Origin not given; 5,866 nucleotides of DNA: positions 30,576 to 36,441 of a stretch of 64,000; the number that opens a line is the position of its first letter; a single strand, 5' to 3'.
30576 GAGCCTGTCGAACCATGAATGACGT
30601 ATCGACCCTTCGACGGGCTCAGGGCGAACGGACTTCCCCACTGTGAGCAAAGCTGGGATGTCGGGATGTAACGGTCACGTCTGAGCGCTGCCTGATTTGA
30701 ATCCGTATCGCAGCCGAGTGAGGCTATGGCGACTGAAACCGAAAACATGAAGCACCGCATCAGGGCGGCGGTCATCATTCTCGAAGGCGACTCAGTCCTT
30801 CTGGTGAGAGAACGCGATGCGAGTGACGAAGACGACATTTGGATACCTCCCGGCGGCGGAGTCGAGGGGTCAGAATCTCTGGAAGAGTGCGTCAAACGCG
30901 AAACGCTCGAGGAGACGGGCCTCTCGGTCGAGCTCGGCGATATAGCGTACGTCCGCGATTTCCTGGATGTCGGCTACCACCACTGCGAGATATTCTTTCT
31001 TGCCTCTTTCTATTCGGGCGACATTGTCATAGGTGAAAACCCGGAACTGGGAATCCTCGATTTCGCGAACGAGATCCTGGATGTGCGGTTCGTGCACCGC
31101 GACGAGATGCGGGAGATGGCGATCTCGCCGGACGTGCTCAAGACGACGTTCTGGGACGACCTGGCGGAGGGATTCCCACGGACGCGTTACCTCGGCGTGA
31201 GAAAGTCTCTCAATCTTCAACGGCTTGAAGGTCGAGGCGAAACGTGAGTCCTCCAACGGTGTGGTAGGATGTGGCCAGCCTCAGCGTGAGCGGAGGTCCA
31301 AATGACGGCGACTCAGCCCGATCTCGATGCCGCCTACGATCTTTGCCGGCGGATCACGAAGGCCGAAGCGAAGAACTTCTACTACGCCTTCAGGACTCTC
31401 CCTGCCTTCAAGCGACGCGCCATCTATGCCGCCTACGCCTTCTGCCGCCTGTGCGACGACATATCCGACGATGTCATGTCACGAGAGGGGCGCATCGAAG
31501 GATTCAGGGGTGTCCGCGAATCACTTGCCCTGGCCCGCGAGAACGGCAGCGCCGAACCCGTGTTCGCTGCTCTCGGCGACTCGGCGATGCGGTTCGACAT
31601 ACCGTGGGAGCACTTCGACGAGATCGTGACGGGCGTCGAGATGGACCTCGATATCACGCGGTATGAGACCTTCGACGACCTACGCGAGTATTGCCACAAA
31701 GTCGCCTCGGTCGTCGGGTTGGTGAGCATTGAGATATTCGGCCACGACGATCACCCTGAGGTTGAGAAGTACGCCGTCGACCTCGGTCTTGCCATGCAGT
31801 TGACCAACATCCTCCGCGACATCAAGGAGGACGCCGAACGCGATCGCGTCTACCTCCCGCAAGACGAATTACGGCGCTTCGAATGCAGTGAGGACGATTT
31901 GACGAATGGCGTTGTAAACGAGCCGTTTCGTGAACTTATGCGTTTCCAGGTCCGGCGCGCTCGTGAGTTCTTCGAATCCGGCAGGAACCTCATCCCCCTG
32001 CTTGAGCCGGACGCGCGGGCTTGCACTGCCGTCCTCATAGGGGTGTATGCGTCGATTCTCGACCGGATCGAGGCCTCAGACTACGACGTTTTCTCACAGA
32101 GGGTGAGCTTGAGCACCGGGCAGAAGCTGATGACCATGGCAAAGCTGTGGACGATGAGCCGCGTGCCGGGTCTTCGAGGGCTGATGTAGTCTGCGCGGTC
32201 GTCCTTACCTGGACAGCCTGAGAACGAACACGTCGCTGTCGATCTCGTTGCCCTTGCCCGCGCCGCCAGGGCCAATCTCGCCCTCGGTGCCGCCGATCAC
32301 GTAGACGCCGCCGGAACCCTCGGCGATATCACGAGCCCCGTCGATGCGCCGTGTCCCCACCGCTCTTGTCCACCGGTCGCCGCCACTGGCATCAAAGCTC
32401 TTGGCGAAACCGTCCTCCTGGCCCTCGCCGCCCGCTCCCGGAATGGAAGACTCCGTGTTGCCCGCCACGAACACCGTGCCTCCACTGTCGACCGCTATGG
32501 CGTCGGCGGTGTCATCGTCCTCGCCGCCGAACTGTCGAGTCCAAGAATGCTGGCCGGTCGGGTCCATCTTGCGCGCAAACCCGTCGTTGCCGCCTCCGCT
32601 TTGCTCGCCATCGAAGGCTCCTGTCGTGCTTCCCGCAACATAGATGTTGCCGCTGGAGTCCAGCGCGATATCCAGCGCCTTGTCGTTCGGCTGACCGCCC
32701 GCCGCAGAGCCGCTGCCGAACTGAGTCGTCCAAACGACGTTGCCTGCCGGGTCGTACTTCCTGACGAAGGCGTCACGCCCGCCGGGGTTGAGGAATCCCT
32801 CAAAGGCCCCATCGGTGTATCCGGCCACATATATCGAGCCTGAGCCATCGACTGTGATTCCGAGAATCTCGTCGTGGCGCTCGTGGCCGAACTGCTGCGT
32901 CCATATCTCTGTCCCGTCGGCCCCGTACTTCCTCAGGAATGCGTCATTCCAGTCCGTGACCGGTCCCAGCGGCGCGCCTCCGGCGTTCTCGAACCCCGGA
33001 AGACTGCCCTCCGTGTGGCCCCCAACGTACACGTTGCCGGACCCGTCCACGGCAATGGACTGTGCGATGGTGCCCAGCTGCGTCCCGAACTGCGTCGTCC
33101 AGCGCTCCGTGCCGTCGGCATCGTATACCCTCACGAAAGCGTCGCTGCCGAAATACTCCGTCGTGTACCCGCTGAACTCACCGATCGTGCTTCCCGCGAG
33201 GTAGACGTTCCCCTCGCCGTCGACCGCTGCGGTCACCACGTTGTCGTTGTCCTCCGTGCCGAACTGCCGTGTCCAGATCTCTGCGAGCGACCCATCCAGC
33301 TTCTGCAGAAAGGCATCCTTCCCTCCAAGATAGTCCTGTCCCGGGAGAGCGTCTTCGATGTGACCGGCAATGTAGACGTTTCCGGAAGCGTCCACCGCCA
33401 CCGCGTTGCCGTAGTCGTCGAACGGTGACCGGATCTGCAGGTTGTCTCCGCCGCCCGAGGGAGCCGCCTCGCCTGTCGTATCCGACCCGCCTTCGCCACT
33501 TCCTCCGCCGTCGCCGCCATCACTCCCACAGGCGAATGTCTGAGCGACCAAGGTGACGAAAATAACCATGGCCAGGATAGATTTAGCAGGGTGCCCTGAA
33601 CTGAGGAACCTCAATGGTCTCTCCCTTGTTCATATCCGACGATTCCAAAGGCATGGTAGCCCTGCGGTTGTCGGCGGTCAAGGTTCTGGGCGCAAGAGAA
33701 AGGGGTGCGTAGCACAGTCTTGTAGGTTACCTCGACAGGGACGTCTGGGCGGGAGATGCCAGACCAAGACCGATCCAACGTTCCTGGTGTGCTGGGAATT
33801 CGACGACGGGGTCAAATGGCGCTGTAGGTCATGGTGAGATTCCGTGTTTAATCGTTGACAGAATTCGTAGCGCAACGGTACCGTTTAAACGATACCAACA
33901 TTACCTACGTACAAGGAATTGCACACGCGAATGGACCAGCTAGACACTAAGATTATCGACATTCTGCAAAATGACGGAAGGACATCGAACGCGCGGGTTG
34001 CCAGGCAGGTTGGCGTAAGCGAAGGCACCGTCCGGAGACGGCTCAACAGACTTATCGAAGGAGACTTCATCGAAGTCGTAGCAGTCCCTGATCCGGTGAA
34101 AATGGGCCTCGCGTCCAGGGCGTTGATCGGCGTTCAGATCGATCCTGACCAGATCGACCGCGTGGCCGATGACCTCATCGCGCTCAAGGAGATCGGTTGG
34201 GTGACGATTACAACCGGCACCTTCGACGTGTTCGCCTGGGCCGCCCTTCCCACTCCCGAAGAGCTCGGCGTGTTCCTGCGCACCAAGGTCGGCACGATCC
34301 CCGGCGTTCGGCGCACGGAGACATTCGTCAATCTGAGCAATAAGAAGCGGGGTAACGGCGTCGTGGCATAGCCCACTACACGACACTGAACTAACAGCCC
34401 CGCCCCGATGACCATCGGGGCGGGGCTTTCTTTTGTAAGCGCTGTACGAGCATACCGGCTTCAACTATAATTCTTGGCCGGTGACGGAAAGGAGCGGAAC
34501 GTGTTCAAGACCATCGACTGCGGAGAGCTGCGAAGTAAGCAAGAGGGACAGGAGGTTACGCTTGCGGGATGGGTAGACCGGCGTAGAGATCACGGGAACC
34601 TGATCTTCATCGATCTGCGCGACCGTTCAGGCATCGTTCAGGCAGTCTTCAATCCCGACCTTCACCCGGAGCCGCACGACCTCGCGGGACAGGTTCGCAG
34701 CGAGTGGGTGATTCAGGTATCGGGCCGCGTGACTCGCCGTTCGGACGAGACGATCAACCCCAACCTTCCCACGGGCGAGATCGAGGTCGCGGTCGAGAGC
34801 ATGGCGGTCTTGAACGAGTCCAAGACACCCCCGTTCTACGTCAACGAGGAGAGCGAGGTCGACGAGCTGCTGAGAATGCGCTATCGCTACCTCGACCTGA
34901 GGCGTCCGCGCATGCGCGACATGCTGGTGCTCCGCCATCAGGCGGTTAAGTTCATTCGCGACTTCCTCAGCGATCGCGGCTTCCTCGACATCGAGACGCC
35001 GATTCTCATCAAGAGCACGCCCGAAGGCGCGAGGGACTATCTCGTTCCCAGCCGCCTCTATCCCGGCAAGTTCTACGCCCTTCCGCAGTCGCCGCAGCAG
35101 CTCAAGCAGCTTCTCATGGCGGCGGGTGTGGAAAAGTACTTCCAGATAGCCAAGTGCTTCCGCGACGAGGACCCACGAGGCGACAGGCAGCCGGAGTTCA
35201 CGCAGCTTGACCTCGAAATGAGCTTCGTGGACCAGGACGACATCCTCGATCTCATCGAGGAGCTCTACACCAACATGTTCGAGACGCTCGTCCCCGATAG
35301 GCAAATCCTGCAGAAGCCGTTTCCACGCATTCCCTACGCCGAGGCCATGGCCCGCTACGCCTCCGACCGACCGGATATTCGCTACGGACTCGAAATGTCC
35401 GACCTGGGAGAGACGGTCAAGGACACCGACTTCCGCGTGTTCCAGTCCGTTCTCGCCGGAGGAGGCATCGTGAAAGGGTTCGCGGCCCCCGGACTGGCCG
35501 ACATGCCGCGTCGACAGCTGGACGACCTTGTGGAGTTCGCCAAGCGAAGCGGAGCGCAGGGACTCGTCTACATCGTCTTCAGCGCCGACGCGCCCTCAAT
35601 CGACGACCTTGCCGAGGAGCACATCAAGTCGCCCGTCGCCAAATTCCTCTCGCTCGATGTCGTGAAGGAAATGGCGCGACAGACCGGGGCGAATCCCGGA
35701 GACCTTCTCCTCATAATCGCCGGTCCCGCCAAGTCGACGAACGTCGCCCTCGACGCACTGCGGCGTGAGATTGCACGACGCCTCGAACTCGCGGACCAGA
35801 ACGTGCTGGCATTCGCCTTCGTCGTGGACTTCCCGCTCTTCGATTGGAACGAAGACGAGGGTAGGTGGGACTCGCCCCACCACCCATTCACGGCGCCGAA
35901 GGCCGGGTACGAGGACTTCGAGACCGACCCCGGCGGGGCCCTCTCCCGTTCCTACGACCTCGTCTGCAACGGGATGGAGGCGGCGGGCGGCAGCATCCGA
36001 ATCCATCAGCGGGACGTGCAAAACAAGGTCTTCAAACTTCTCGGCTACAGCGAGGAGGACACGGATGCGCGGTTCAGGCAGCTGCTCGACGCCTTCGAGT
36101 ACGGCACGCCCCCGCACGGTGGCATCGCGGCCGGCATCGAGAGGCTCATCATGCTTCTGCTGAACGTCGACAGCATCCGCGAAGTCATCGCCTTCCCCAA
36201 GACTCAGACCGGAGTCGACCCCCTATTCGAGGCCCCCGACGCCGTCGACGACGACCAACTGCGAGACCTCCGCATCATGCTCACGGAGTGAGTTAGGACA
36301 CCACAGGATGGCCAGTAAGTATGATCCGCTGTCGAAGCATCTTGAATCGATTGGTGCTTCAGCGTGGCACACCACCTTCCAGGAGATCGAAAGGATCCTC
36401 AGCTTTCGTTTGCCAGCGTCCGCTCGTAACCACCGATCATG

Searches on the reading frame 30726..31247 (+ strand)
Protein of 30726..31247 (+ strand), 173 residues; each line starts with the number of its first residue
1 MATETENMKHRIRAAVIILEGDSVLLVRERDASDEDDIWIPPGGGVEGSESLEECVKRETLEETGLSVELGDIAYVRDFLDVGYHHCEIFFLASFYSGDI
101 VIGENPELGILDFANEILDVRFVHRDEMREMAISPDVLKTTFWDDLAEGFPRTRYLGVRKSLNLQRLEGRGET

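Call 11: search_protein_families(library=pfam, proteins=[window:30726-31247:+])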
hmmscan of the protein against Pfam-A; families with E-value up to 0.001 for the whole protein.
window:30726-31247:+ (173 aa): 1 family
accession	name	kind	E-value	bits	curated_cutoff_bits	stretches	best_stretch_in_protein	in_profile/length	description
PF00293.34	NUDIX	-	1.3e-16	61.2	21.1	1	10-128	2-118/134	NUDIX domain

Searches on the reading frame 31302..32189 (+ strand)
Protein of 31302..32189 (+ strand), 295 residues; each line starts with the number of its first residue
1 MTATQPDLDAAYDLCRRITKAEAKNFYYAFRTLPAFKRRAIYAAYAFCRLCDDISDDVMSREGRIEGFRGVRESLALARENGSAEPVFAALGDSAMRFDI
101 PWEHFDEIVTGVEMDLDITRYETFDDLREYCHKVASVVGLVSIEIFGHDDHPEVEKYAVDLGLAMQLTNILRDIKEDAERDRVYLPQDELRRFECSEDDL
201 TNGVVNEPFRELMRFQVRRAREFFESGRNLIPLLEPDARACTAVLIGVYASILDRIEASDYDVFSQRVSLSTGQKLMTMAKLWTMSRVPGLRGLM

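Call 11: search_protein_families(library=pfam, proteins=[window:31302-32189:+])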
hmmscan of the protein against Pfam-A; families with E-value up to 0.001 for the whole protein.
window:31302-32189:+ (295 aa): 1 family
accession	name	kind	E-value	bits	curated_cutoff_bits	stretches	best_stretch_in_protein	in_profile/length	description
PF00494.24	SQS_PSY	-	1.5e-81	274.4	26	1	20-272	2-261/263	Squalene/phytoene synthase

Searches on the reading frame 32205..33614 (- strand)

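Call 11: search_protein_families(library=pfam, proteins=[window:32205-33614:-])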
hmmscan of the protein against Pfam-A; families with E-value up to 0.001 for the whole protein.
window:32205-33614:- (469 aa): 2 families
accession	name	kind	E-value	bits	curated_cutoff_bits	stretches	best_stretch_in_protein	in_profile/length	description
PF06739.17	SBBP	-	2.1e-45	152.8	20.5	5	172-204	2-36/38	Beta-propeller repeat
PF07494.17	Reg_prop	-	2e-07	30.8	20.4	0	308-329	2-23/24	Two component regulator propeller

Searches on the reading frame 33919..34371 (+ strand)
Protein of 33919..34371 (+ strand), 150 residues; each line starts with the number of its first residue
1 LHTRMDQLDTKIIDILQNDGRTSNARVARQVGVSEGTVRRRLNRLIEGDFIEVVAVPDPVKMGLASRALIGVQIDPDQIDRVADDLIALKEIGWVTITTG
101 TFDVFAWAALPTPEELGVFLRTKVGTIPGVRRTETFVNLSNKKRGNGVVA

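Call 100: search_protein_families(library=pfam, proteins=[window:33919-34371:+], max_evalue=0.00001)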
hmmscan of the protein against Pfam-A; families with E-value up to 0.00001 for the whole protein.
window:33919-34371:+ (150 aa): 4 families
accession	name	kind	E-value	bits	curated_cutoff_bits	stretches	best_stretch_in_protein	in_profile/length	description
PF13404.12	HTH_AsnC-type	-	2.7e-17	62.7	27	1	5-45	1-41/42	AsnC-type helix-turn-helix domain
PF13412.12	HTH_24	-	2.8e-15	56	21.9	1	5-52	1-48/48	Winged helix-turn-helix DNA-binding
PF01037.27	AsnC_trans_reg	-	2.1e-12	47.2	25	1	70-140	1-72/73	Lrp/AsnC ligand binding domain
PF22482.2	AsnC_trans_reg_3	-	1.6e-08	35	24.4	1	78-146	23-90/95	PF0864 C-terminal dimeric alpha+beta barrel domain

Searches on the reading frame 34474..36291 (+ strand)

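Call 100: search_protein_families(library=pfam, proteins=[window:34474-36291:+], max_evalue=0.00001)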
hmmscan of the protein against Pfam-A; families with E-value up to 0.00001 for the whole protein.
window:34474-36291:+ (605 aa): 3 families
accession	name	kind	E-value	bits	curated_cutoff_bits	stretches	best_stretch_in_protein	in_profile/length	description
PF00152.25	tRNA-synt_2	-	5.3e-117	390.7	25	1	131-578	2-308/308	tRNA synthetases class II (D, K and N)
PF02938.19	GAD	-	9.2e-21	74.3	23.4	1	323-426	1-95/95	GAD domain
PF01336.31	tRNA_anti-codon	-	6.1e-18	65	27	1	28-113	1-75/75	OB-fold nucleic acid binding domain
